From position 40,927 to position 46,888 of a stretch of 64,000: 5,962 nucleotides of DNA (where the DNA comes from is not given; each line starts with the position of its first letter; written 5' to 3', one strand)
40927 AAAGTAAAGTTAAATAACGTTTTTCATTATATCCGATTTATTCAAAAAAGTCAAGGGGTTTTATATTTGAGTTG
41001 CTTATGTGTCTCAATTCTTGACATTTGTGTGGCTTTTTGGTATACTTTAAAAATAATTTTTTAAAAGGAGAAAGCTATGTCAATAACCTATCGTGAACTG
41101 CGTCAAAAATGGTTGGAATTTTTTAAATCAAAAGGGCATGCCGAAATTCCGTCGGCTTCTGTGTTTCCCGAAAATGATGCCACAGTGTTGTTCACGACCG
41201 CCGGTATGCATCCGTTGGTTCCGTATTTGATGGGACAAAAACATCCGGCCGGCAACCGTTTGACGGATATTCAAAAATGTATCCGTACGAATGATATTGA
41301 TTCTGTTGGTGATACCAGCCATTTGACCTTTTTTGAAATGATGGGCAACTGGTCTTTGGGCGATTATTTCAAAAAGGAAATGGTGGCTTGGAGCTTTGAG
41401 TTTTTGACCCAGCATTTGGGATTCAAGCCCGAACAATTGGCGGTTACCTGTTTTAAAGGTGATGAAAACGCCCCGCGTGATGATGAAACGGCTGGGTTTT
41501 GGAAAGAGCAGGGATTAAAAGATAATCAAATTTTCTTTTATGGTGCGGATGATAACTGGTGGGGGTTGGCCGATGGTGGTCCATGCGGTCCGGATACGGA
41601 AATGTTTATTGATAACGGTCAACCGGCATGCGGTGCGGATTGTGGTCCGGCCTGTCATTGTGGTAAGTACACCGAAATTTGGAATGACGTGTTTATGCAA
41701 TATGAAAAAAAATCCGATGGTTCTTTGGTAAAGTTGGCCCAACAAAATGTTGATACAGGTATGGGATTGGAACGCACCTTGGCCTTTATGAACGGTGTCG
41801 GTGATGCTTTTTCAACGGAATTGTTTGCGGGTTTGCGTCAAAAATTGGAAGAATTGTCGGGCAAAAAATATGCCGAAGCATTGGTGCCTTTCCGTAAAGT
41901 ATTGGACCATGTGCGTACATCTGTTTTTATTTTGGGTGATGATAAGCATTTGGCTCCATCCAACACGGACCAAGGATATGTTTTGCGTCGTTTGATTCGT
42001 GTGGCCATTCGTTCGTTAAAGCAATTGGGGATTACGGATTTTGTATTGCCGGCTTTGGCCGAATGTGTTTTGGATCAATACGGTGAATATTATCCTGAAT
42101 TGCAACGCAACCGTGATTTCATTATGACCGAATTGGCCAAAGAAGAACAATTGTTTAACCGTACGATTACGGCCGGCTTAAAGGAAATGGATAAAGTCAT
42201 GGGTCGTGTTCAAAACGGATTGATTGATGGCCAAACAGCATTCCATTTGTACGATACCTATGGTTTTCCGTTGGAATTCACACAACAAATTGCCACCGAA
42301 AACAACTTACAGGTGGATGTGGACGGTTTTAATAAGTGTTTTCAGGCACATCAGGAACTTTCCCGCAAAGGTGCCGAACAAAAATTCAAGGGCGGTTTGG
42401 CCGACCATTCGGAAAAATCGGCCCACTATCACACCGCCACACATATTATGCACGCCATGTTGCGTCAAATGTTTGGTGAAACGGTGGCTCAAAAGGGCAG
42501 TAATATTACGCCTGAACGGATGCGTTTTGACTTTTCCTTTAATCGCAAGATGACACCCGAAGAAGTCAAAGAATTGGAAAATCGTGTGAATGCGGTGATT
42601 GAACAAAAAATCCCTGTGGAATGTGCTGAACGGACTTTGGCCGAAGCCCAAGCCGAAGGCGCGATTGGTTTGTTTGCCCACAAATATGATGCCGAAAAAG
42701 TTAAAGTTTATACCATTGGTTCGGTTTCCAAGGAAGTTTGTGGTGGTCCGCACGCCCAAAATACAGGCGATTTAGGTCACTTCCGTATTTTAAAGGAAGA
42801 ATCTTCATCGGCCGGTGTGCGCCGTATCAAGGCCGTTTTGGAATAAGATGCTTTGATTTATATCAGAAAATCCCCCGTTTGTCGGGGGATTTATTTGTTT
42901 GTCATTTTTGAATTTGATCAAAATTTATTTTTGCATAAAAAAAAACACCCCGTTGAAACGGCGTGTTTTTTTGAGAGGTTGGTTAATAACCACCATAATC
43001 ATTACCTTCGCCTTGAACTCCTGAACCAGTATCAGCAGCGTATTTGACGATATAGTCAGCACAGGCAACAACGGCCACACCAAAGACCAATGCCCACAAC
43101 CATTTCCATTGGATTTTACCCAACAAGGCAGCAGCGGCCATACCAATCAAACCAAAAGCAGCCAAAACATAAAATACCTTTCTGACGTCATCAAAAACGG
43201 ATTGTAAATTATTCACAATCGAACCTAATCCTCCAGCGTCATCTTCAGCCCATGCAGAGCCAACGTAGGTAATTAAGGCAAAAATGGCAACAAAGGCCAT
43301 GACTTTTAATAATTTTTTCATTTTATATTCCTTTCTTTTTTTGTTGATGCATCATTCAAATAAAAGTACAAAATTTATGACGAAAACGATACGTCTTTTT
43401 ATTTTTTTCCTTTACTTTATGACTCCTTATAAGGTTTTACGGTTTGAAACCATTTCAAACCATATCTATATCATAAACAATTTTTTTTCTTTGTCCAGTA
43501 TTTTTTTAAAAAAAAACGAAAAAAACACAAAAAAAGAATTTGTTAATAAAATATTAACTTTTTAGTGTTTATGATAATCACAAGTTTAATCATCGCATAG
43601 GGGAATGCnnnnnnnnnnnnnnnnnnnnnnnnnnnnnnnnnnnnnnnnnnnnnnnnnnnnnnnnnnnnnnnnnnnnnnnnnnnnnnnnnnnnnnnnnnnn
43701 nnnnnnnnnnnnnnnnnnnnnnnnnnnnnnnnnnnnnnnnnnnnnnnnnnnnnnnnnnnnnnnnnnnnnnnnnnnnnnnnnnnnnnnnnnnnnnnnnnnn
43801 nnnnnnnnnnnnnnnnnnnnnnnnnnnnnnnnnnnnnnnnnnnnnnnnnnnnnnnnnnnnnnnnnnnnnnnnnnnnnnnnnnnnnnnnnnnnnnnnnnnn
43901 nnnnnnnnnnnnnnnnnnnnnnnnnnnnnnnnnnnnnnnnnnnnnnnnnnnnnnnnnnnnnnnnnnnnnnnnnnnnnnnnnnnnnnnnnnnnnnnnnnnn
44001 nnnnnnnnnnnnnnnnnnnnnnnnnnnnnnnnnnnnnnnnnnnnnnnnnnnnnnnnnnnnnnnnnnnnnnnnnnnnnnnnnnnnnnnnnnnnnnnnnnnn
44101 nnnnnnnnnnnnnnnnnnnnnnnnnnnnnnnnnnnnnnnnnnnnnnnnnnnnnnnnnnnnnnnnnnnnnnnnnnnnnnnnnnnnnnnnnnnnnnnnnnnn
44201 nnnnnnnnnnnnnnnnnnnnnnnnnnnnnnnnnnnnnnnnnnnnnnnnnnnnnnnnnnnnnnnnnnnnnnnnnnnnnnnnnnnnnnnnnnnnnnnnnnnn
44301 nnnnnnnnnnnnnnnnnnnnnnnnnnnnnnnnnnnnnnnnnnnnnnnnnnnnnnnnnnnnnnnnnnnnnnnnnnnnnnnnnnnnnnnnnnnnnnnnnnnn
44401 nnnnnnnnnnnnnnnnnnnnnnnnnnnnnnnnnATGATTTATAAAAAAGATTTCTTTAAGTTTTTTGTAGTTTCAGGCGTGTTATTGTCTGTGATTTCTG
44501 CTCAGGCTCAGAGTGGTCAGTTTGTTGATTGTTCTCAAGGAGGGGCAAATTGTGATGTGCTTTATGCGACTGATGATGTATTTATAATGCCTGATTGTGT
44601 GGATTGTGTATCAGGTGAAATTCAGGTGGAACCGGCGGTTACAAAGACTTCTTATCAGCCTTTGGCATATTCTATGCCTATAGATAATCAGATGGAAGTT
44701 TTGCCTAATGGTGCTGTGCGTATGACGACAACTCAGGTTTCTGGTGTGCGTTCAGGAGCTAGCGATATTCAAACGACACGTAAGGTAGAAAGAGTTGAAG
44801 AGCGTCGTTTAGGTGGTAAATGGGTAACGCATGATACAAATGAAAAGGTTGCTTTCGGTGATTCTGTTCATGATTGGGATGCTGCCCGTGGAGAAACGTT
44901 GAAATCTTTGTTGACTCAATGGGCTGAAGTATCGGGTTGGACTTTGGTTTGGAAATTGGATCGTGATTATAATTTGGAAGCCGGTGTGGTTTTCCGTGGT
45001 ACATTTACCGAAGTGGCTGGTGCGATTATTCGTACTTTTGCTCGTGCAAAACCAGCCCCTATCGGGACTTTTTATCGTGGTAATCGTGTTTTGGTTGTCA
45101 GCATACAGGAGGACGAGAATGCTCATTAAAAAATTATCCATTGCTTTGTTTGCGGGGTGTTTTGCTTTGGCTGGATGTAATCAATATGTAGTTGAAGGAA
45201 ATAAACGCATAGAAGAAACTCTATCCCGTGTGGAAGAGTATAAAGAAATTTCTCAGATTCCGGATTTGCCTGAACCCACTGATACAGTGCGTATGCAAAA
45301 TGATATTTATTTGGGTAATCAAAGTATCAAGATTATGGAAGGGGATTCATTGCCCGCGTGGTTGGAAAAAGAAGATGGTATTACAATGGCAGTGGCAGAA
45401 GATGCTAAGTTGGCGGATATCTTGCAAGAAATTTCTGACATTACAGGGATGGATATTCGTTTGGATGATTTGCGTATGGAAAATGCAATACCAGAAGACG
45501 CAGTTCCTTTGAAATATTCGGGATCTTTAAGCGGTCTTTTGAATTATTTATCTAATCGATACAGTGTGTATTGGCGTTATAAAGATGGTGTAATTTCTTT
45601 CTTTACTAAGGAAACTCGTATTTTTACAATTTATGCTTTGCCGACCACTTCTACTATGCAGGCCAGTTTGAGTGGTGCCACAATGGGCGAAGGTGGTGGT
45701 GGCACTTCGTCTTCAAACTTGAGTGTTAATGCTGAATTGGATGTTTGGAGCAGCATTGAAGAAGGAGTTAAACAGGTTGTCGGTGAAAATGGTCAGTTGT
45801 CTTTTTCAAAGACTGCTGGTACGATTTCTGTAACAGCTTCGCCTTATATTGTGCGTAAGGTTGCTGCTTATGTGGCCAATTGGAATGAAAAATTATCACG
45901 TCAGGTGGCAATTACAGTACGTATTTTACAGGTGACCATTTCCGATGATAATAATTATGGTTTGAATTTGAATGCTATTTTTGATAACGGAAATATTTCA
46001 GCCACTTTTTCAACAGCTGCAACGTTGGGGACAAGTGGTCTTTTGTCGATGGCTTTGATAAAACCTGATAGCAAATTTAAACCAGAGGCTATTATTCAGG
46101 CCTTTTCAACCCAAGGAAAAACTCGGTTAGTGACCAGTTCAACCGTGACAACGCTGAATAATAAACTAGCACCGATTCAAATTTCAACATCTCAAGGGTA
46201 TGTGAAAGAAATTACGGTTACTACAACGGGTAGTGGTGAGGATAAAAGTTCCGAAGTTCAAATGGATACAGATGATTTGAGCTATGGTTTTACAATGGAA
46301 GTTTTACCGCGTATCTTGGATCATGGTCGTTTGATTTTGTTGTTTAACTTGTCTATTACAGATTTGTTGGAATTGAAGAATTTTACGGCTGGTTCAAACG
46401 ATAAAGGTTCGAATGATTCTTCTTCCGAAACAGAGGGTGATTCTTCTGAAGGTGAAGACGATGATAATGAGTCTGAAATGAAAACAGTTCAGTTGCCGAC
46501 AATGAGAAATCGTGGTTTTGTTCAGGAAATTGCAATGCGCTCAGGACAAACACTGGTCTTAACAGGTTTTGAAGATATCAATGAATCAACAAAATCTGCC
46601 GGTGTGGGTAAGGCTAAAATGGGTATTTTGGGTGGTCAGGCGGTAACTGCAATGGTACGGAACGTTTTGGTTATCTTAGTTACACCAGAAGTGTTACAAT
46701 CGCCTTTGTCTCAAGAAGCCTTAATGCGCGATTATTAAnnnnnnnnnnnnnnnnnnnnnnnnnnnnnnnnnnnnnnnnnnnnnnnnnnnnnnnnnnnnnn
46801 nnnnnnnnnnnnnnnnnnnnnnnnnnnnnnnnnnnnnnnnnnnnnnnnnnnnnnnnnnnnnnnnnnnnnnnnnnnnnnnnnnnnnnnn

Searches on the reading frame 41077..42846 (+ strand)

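Call 7: search_protein_families(library=pfam, proteins=[window:41077-42846:+], max_evalue=0.01)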
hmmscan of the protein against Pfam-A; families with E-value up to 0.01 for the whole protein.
window:41077-42846:+ (589 aa): 2 families
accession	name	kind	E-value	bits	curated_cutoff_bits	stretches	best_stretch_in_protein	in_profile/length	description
PF01411.24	tRNA-synt_2c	-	5.8e-135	451.4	30.3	1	7-454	1-451/552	tRNA synthetases class II (A)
PF07973.19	tRNA_SAD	-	5.2e-16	58.8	24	1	542-584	1-43/44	Threonyl and Alanyl tRNA synthetase second additional domain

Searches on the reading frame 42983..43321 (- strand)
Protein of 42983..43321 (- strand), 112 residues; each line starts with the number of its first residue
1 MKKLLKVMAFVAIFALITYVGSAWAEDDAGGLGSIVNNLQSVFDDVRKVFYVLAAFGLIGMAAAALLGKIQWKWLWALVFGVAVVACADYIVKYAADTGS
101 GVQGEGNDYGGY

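Call 71: search_protein_families(library=pfam, proteins=[window:42983-43321:-], max_evalue=0.01)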
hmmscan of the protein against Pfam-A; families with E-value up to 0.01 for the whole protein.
window:42983-43321:- (112 aa): 1 family
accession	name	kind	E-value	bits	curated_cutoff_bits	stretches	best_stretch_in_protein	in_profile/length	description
PF04956.18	TrbC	-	2.3e-08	34.6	27.9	1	5-94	10-97/98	TrbC/VIRB2 pilin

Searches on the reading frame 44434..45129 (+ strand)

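Call 7: search_protein_families(library=pfam, proteins=[window:44434-45129:+], max_evalue=0.01)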
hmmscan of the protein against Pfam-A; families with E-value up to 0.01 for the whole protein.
window:44434-45129:+ (231 aa): 1 family
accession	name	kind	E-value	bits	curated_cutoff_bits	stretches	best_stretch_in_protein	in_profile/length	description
PF10671.14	TcpQ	-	4.1e-18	65.7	27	1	147-223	2-78/80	Toxin co-regulated pilus biosynthesis protein Q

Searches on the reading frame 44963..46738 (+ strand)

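Call 7: search_protein_families(library=pfam, proteins=[window:44963-46738:+], max_evalue=0.01)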
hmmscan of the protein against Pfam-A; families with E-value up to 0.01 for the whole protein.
window:44963-46738:+ (591 aa): 1 family
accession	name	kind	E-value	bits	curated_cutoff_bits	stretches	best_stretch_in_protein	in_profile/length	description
PF00263.26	Secretin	-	3.3e-11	43.5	27.5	1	381-578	2-168/169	Bacterial type II and III secretion system protein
